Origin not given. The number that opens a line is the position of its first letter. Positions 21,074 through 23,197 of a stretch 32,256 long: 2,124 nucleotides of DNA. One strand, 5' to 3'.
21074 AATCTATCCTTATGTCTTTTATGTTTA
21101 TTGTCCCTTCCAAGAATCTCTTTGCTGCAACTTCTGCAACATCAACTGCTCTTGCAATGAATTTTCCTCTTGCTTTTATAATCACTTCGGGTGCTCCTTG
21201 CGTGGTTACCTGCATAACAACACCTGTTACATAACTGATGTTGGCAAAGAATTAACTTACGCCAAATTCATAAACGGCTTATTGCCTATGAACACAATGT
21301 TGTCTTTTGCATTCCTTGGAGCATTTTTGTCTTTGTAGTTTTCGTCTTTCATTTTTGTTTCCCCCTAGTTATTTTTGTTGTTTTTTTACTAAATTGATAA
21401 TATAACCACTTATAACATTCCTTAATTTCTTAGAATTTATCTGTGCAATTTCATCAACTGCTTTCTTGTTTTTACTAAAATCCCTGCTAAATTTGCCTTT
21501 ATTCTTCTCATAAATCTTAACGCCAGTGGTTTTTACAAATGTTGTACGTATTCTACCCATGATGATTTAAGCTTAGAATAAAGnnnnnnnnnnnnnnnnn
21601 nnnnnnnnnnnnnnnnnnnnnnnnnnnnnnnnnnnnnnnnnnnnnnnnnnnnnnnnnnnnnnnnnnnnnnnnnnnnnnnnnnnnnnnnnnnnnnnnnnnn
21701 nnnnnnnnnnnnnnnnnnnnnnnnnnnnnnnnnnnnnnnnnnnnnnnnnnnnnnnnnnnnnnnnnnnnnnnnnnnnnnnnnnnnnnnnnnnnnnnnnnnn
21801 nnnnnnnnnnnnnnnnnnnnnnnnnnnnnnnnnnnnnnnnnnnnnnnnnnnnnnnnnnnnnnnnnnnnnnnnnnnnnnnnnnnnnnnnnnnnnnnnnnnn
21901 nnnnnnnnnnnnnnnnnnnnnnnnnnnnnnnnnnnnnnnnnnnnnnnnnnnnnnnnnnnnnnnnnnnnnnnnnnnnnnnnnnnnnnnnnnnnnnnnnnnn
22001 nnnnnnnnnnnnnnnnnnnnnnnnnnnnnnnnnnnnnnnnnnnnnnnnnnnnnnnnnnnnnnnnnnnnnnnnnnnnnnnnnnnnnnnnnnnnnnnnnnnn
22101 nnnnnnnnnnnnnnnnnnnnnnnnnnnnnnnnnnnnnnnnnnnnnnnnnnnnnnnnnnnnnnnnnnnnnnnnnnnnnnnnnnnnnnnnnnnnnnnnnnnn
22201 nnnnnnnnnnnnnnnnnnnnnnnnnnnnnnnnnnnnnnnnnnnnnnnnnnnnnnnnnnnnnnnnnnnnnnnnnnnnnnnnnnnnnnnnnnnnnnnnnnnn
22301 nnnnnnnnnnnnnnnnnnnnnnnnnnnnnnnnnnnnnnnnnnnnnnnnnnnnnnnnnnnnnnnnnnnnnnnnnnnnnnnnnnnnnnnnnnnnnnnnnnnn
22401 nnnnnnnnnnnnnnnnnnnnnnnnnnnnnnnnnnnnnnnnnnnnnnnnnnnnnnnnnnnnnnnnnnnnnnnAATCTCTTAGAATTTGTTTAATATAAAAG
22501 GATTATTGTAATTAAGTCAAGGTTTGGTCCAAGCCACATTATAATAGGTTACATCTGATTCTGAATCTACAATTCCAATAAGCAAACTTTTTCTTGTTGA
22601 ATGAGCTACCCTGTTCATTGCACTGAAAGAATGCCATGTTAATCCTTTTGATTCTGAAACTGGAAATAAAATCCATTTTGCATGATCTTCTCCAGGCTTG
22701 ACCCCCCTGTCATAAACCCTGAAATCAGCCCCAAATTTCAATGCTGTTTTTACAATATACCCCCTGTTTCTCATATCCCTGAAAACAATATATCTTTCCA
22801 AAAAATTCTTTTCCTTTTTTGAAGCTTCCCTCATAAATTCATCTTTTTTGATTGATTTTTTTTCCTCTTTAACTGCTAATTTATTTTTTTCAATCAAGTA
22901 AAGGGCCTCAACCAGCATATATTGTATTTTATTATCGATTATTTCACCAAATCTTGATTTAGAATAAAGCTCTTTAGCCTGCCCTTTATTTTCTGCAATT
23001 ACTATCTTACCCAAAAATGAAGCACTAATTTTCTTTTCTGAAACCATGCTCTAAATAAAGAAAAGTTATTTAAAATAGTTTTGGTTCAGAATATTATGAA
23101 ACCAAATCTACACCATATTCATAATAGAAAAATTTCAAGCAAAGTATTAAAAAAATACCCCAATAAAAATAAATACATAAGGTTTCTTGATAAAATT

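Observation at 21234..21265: alba is split by a 32-nt bulge-helix-bulge-like element: candidate protein-coding intron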

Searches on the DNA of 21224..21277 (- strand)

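Call 54: build_rna_model(alignment_id=A2, structure=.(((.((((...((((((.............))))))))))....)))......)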
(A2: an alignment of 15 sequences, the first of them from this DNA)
Model R1 built from alignment A2 (15 sequences, 54 columns); structure: as given.
model positions 54; base pairs 13; branch points 0; effective number of sequences 9.42; information 1.029 bits per position. Calibrated on 0.2 Mb of random sequence (short: E-values are rough).
structure used (alignment columns):
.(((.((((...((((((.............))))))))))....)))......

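Call 55: search_with_rna_model(model_id=R1, sources=[window, L091, L095, L099, L113, L123, L127, L129, L132, L133, L135, L141, L142, L143, L147, L151, L152, L153, L155, L156, L163, L164, L166, L167, L168, L171, L172, L174, L176, L178, L179, L180, L181, L183, L184, L185, L187, L190, L194, L195, L198, L205, L206, L207, L208, L210, L215, L217, L221, L223, L226, L227, L229, L231, L232, L234, L001, L002, L003, L004, L005, L006, L007, L021, L032, L112, L114, L115, L116, L117, L120, L121, L122], max_evalue=1, make_alignment=true)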
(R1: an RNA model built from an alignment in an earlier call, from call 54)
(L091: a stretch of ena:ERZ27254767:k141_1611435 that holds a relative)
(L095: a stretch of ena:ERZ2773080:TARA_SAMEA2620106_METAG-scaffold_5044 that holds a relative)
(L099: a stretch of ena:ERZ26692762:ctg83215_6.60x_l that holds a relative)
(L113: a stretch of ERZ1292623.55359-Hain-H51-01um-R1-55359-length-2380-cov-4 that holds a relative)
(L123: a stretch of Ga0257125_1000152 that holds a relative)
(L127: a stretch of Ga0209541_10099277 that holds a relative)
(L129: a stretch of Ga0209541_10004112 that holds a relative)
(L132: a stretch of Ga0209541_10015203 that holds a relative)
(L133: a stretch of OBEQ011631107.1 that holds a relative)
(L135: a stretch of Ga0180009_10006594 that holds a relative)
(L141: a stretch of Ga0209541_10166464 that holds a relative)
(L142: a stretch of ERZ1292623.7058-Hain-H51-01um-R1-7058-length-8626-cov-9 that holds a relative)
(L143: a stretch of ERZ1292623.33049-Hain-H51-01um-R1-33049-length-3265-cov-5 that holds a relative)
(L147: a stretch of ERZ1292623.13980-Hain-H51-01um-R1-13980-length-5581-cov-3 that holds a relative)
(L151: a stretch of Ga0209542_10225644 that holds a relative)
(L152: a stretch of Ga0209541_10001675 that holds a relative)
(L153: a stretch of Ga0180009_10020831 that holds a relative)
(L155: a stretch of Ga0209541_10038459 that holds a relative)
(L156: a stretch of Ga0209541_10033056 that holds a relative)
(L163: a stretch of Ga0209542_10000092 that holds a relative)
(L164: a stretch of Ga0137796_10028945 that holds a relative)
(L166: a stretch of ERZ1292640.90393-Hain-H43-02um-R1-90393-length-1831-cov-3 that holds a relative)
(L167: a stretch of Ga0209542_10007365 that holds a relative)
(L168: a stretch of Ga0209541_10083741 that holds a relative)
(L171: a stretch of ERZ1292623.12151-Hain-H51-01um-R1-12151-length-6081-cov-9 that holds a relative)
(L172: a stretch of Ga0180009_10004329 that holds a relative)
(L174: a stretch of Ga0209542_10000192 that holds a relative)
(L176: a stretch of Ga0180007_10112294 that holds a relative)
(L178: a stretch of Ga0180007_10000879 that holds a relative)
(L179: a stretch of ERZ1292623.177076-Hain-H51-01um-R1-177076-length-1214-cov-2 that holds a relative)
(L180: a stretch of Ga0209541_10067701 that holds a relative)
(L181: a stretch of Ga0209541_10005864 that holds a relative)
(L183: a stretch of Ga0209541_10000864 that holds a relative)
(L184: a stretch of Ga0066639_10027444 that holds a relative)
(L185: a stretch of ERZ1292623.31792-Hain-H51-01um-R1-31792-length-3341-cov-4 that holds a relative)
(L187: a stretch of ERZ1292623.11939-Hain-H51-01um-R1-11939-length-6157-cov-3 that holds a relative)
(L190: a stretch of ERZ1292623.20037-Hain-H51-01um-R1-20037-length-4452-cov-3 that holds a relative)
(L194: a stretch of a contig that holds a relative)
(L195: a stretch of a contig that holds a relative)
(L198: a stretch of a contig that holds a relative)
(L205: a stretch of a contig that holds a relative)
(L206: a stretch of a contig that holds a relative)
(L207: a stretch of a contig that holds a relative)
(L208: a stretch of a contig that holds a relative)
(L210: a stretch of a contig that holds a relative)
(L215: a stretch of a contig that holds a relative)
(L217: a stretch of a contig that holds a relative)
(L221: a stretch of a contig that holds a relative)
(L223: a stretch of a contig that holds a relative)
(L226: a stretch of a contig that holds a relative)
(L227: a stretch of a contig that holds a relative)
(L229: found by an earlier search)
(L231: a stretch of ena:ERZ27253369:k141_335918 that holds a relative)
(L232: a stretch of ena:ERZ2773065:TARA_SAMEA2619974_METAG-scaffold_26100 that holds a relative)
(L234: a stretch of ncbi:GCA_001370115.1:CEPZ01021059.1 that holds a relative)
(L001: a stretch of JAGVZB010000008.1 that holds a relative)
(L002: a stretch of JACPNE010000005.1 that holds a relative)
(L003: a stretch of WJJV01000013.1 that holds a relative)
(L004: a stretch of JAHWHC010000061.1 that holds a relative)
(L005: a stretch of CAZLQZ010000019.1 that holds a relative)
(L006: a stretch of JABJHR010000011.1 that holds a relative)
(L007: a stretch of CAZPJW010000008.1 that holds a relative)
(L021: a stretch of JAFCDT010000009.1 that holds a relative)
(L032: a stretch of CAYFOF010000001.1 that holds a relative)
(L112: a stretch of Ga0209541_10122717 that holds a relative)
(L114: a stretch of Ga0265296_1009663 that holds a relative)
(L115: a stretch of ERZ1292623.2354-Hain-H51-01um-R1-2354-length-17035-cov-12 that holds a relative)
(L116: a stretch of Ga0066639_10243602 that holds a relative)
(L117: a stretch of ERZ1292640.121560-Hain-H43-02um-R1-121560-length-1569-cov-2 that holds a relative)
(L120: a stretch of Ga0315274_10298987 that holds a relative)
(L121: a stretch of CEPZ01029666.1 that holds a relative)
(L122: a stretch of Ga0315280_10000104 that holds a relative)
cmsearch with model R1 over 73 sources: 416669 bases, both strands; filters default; matches with E-value up to 1: 63.
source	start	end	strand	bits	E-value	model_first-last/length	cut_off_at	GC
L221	2158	2211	+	72.9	3.4e-14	1-54/54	no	0.28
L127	2288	2341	+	72.4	4.2e-14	1-54/54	no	0.35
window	21224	21277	-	72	5.3e-14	1-54/54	no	0.35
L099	1439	1492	+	71.5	7.2e-14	1-54/54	no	0.35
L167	6902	6955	+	70.7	1.1e-13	1-54/54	no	0.37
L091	1439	1492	+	70.4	1.3e-13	1-54/54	no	0.24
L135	7369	7422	+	69.2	2.5e-13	1-54/54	no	0.35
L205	1154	1207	-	68.3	3.9e-13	1-54/54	no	0.41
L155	1121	1174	+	66.9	8.4e-13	1-54/54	no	0.37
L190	3609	3662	-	65.4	1.9e-12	1-54/54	no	0.35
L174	10407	10461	-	64.9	2.5e-12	1-54/54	no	0.29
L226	1166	1219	+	64.7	2.8e-12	1-54/54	no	0.39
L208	799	852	+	63.5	5.3e-12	1-54/54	no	0.31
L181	7057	7111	+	62.6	9.1e-12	1-54/54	no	0.33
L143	2855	2908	-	61.3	1.8e-11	1-54/54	no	0.35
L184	1448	1501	-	61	2.1e-11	1-54/54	no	0.44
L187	3929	3983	+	57.7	1.2e-10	1-54/54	no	0.35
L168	2931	2984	+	57.4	1.5e-10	1-54/54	no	0.33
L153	4862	4916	-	56.6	2.3e-10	1-54/54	no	0.35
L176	1400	1454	+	56.5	2.4e-10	1-54/54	no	0.33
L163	4621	4673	-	56.5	2.5e-10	1-54/54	no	0.43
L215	343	395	-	56.2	2.9e-10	1-54/54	no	0.23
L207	206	258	+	56.1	3.1e-10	1-54/54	no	0.38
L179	77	129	+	54.4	7.5e-10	1-54/54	no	0.43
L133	1367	1420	+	53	1.6e-09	1-54/54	no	0.39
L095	1440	1492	+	52.6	2.1e-09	1-54/54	no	0.42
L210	4810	4862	-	52.5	2.1e-09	1-54/54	no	0.34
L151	1514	1566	-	49.7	1e-08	1-54/54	no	0.36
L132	1667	1709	-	46.8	4.6e-08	1-54/54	no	0.47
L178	6586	6638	+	46.7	5e-08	1-54/54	no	0.45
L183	1668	1720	+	46.5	5.7e-08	1-54/54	no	0.36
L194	4951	5003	-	46.2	6.7e-08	1-54/54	no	0.45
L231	1440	1492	+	46.2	6.7e-08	1-54/54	no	0.45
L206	11479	11529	-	46.1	6.9e-08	1-54/54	no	0.37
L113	511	553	-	45.7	8.8e-08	1-54/54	no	0.44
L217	154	206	-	45.4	1e-07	1-54/54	no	0.34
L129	1024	1076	+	45.4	1e-07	1-54/54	no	0.45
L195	117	169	+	45.2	1.1e-07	1-54/54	no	0.4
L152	963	1014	-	44.5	1.7e-07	1-54/54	no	0.33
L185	2945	3000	-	43.3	3.1e-07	1-54/54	no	0.41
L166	201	253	-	42.5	4.8e-07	1-54/54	no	0.3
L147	5006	5058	-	40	1.9e-06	1-54/54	no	0.3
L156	3975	4027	-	38.8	3.6e-06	1-54/54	no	0.43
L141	1862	1911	-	37.1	9.4e-06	1-54/54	no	0.5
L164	2220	2272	-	36.4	1.4e-05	1-54/54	no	0.36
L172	10945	10993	+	36.3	1.4e-05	1-54/54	no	0.39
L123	4991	5043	-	35.7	2e-05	1-54/54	no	0.42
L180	3067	3120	-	34.9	3.1e-05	1-54/54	no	0.37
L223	792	831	-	29.8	0.00048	6-45/54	no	0.32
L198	262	317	+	26.2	0.0034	1-54/54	no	0.39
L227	7521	7575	-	23.7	0.013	1-54/54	no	0.42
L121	2471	2492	+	20.3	0.087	1-54/54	no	0.27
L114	2184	2205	-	20.2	0.09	1-54/54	no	0.36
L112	2277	2298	-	19.9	0.11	1-54/54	no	0.27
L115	4061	4082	+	19.1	0.17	1-54/54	no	0.32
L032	3073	3094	+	18.9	0.19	1-54/54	no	0.41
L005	3055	3076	+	17.4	0.41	1-54/54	no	0.36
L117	1318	1339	+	17.2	0.46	1-54/54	no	0.27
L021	3076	3097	+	16.9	0.53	1-54/54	no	0.41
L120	226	247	-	16.9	0.53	1-54/54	no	0.41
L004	3034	3055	+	16.8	0.57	1-54/54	no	0.41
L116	289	310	-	16.4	0.72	1-54/54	no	0.32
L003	3067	3088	+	16.1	0.84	1-54/54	no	0.36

Alignment A3: 63 matches aligned to the model, 80 columns, each read 5' to 3' on its own strand. Consensus structure (alignment columns), stored with it:
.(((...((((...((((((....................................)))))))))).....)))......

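Call 56: search_with_rna_model(model_id=R1, sources=[window, L091, L095, L099, L113, L123, L127, L129, L132, L133, L135, L141, L143, L147, L151, L152, L153, L155, L156, L163, L164, L166, L167, L168, L172, L174, L176, L178, L179, L180, L181, L183, L184, L185, L187, L190, L194, L195, L198, L205, L206, L207, L208, L210, L215, L217, L221, L226, L227], max_evalue=0.02, make_alignment=true)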
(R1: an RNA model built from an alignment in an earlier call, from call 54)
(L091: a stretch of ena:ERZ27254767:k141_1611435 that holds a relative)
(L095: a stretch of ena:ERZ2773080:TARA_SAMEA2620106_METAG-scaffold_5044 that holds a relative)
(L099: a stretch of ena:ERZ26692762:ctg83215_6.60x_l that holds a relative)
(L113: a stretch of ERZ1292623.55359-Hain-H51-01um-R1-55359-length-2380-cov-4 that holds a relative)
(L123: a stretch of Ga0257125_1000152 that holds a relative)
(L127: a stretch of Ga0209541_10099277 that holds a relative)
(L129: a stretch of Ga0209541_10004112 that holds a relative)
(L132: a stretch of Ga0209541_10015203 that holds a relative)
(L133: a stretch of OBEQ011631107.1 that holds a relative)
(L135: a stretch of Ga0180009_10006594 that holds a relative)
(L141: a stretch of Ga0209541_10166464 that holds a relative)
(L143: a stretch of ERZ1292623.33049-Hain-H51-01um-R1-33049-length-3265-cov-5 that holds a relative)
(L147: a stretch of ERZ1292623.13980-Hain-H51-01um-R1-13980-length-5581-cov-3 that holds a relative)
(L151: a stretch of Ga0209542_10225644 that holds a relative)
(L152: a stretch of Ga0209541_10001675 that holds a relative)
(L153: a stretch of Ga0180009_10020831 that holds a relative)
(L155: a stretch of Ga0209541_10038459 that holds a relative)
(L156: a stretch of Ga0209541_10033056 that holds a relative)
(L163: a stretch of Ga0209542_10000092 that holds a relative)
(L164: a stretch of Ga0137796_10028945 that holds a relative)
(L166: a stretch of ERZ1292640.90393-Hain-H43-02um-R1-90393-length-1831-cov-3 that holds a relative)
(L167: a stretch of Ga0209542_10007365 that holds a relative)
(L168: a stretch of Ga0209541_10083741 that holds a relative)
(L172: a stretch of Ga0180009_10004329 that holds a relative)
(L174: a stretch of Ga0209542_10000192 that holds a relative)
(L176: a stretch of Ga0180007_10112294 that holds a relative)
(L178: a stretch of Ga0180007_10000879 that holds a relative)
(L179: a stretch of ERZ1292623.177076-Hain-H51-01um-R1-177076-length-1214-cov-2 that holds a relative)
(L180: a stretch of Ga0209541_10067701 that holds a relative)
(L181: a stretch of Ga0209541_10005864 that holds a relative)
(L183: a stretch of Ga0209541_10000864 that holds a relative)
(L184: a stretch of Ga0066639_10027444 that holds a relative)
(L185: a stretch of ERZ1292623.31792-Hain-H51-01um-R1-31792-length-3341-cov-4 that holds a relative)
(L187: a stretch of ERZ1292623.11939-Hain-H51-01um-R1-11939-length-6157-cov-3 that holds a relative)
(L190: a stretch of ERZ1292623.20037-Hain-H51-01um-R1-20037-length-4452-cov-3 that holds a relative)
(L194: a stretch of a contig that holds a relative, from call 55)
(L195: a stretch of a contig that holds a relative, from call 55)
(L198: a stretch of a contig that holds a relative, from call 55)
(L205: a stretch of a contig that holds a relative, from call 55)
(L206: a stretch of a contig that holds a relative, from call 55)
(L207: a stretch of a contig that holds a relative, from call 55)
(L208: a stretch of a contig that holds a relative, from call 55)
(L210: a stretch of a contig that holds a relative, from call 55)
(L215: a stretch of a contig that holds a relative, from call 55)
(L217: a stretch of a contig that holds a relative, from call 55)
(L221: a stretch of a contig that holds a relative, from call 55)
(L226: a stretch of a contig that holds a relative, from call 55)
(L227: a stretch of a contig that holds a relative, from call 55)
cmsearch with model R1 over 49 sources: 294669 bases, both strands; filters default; matches with E-value up to 0.02: 49.
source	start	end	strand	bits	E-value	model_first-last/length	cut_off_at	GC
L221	2158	2211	+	72.9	2.4e-14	1-54/54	no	0.28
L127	2288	2341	+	72.4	3e-14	1-54/54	no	0.35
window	21224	21277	-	72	3.7e-14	1-54/54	no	0.35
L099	1439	1492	+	71.5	5.1e-14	1-54/54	no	0.35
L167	6902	6955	+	70.7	7.6e-14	1-54/54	no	0.37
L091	1439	1492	+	70.4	9.1e-14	1-54/54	no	0.24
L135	7369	7422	+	69.2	1.7e-13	1-54/54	no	0.35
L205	1154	1207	-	68.3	2.8e-13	1-54/54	no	0.41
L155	1121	1174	+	66.9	6e-13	1-54/54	no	0.37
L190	3609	3662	-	65.4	1.3e-12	1-54/54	no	0.35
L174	10407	10461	-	64.9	1.8e-12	1-54/54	no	0.29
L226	1166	1219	+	64.7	2e-12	1-54/54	no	0.39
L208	799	852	+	63.5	3.8e-12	1-54/54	no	0.31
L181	7057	7111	+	62.6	6.4e-12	1-54/54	no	0.33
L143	2855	2908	-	61.3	1.3e-11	1-54/54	no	0.35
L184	1448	1501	-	61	1.5e-11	1-54/54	no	0.44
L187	3929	3983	+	57.7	8.8e-11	1-54/54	no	0.35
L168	2931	2984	+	57.4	1.1e-10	1-54/54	no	0.33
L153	4862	4916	-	56.6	1.6e-10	1-54/54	no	0.35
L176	1400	1454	+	56.5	1.7e-10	1-54/54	no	0.33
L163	4621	4673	-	56.5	1.7e-10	1-54/54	no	0.43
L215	343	395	-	56.2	2e-10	1-54/54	no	0.23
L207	206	258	+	56.1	2.2e-10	1-54/54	no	0.38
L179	77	129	+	54.4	5.3e-10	1-54/54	no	0.43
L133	1367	1420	+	53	1.1e-09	1-54/54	no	0.39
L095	1440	1492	+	52.6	1.5e-09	1-54/54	no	0.42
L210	4810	4862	-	52.5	1.5e-09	1-54/54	no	0.34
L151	1514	1566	-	49.7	7.1e-09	1-54/54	no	0.36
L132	1667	1709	-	46.8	3.3e-08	1-54/54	no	0.47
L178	6586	6638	+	46.7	3.6e-08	1-54/54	no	0.45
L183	1668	1720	+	46.5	4.1e-08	1-54/54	no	0.36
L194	4951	5003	-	46.2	4.8e-08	1-54/54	no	0.45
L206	11479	11529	-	46.1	4.9e-08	1-54/54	no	0.37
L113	511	553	-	45.7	6.2e-08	1-54/54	no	0.44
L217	154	206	-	45.4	7.1e-08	1-54/54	no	0.34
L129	1024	1076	+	45.4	7.3e-08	1-54/54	no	0.45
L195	117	169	+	45.2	7.9e-08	1-54/54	no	0.4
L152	963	1014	-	44.5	1.2e-07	1-54/54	no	0.33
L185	2945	3000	-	43.3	2.2e-07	1-54/54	no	0.41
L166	201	253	-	42.5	3.4e-07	1-54/54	no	0.3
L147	5006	5058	-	40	1.3e-06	1-54/54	no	0.3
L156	3975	4027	-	38.8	2.6e-06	1-54/54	no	0.43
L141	1862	1911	-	37.1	6.7e-06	1-54/54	no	0.5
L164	2220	2272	-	36.4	9.8e-06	1-54/54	no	0.36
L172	10945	10993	+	36.3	1e-05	1-54/54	no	0.39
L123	4991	5043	-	35.7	1.4e-05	1-54/54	no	0.42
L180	3067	3120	-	34.9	2.2e-05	1-54/54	no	0.37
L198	262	317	+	26.2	0.0024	1-54/54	no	0.39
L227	7521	7575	-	23.7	0.0094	1-54/54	no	0.42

Alignment A4: 49 matches aligned to the model, 80 columns, each read 5' to 3' on its own strand. Consensus structure (alignment columns), stored with it:
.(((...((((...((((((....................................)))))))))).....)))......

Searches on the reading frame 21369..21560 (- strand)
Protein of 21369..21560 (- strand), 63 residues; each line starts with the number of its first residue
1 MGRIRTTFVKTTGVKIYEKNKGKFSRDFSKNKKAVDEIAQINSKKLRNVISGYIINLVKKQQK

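Call 7: search_protein_families(library=pfam, proteins=[window:21369-21560:-], max_evalue=0.01)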
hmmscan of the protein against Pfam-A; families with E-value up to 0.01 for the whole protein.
window:21369-21560:- (63 aa): 1 family
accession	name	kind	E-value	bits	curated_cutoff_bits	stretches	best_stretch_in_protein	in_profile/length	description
PF00833.23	Ribosomal_S17e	-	4.4e-16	59.4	22.8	1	1-62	1-62/122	Ribosomal S17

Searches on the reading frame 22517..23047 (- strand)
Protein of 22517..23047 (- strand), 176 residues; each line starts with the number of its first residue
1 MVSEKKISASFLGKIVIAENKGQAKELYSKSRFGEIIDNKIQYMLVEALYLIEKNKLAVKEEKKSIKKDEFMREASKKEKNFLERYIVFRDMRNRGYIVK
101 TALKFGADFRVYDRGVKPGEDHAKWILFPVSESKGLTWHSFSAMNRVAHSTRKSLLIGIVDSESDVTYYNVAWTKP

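Call 7: search_protein_families(library=pfam, proteins=[window:22517-23047:-], max_evalue=0.01)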
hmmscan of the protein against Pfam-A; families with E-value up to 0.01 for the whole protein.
window:22517-23047:- (176 aa): 3 families
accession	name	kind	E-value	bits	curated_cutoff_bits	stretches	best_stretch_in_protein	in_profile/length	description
PF01974.23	tRNA_int_endo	-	8.5e-27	93.5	27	1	82-168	1-85/85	tRNA intron endonuclease, catalytic C-terminal domain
PF02778.19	tRNA_int_endo_N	-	4.4e-14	52.2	21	1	8-72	2-67/67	tRNA intron endonuclease, N-terminal domain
PF09631.16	Sen15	-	0.002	18.9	22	1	117-171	32-91/101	Sen15 protein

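Call 48: search_solved_structures(query=window:22517-23047:-, max_evalue=0.001, show_alignments=2)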
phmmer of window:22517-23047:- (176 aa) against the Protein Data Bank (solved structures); distinct sequences matched with E-value up to 0.001: 23.
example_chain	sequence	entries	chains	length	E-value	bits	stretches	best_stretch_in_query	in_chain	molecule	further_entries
3iey_A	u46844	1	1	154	1.6e-35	125.4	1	36-176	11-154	tRNA-splicing endonuclease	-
1a79_A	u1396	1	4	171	1.8e-32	115.5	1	15-176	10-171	TRNA ENDONUCLEASE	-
5x89_A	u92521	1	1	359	1.2e-30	109.6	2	33-173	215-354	EndA-like protein,tRNA-splicing endonuclease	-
4fz2_A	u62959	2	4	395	1.5e-28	102.8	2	43-159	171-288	tRNA intron endonuclease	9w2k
2cv8_A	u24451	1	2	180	2.8e-21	79.1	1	29-175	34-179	tRNA-splicing endonuclease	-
3p1z_B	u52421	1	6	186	1.1e-20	77.2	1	6-176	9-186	tRNA-splicing endonuclease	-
3ajv_B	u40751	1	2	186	2.7e-19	72.7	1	6-176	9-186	tRNA-splicing endonuclease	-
2zyz_B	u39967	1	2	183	2.8e-18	69.3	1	40-173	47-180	tRNA-splicing endonuclease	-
1r0v_A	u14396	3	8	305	4.7e-18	68.6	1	25-156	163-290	tRNA-intron endonuclease | Putative tRNA-intron endonuclease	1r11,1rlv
2gjw_A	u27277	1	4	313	5.4e-18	68.4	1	25-156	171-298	tRNA-splicing endonuclease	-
3p1y_A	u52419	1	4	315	1e-17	67.5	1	37-156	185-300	tRNA-splicing endonuclease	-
3iey_B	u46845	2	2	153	3.6e-15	59.2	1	38-170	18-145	NEQ261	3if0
2ohe_A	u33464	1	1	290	9.9e-09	38.3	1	87-160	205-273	tRNA-splicing endonuclease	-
2ohc_A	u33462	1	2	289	1.1e-08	38.2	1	87-160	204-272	tRNA-splicing endonuclease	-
6z9u_A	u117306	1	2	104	6.5e-07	32.4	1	85-174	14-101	tRNA-splicing endonuclease subunit Sen34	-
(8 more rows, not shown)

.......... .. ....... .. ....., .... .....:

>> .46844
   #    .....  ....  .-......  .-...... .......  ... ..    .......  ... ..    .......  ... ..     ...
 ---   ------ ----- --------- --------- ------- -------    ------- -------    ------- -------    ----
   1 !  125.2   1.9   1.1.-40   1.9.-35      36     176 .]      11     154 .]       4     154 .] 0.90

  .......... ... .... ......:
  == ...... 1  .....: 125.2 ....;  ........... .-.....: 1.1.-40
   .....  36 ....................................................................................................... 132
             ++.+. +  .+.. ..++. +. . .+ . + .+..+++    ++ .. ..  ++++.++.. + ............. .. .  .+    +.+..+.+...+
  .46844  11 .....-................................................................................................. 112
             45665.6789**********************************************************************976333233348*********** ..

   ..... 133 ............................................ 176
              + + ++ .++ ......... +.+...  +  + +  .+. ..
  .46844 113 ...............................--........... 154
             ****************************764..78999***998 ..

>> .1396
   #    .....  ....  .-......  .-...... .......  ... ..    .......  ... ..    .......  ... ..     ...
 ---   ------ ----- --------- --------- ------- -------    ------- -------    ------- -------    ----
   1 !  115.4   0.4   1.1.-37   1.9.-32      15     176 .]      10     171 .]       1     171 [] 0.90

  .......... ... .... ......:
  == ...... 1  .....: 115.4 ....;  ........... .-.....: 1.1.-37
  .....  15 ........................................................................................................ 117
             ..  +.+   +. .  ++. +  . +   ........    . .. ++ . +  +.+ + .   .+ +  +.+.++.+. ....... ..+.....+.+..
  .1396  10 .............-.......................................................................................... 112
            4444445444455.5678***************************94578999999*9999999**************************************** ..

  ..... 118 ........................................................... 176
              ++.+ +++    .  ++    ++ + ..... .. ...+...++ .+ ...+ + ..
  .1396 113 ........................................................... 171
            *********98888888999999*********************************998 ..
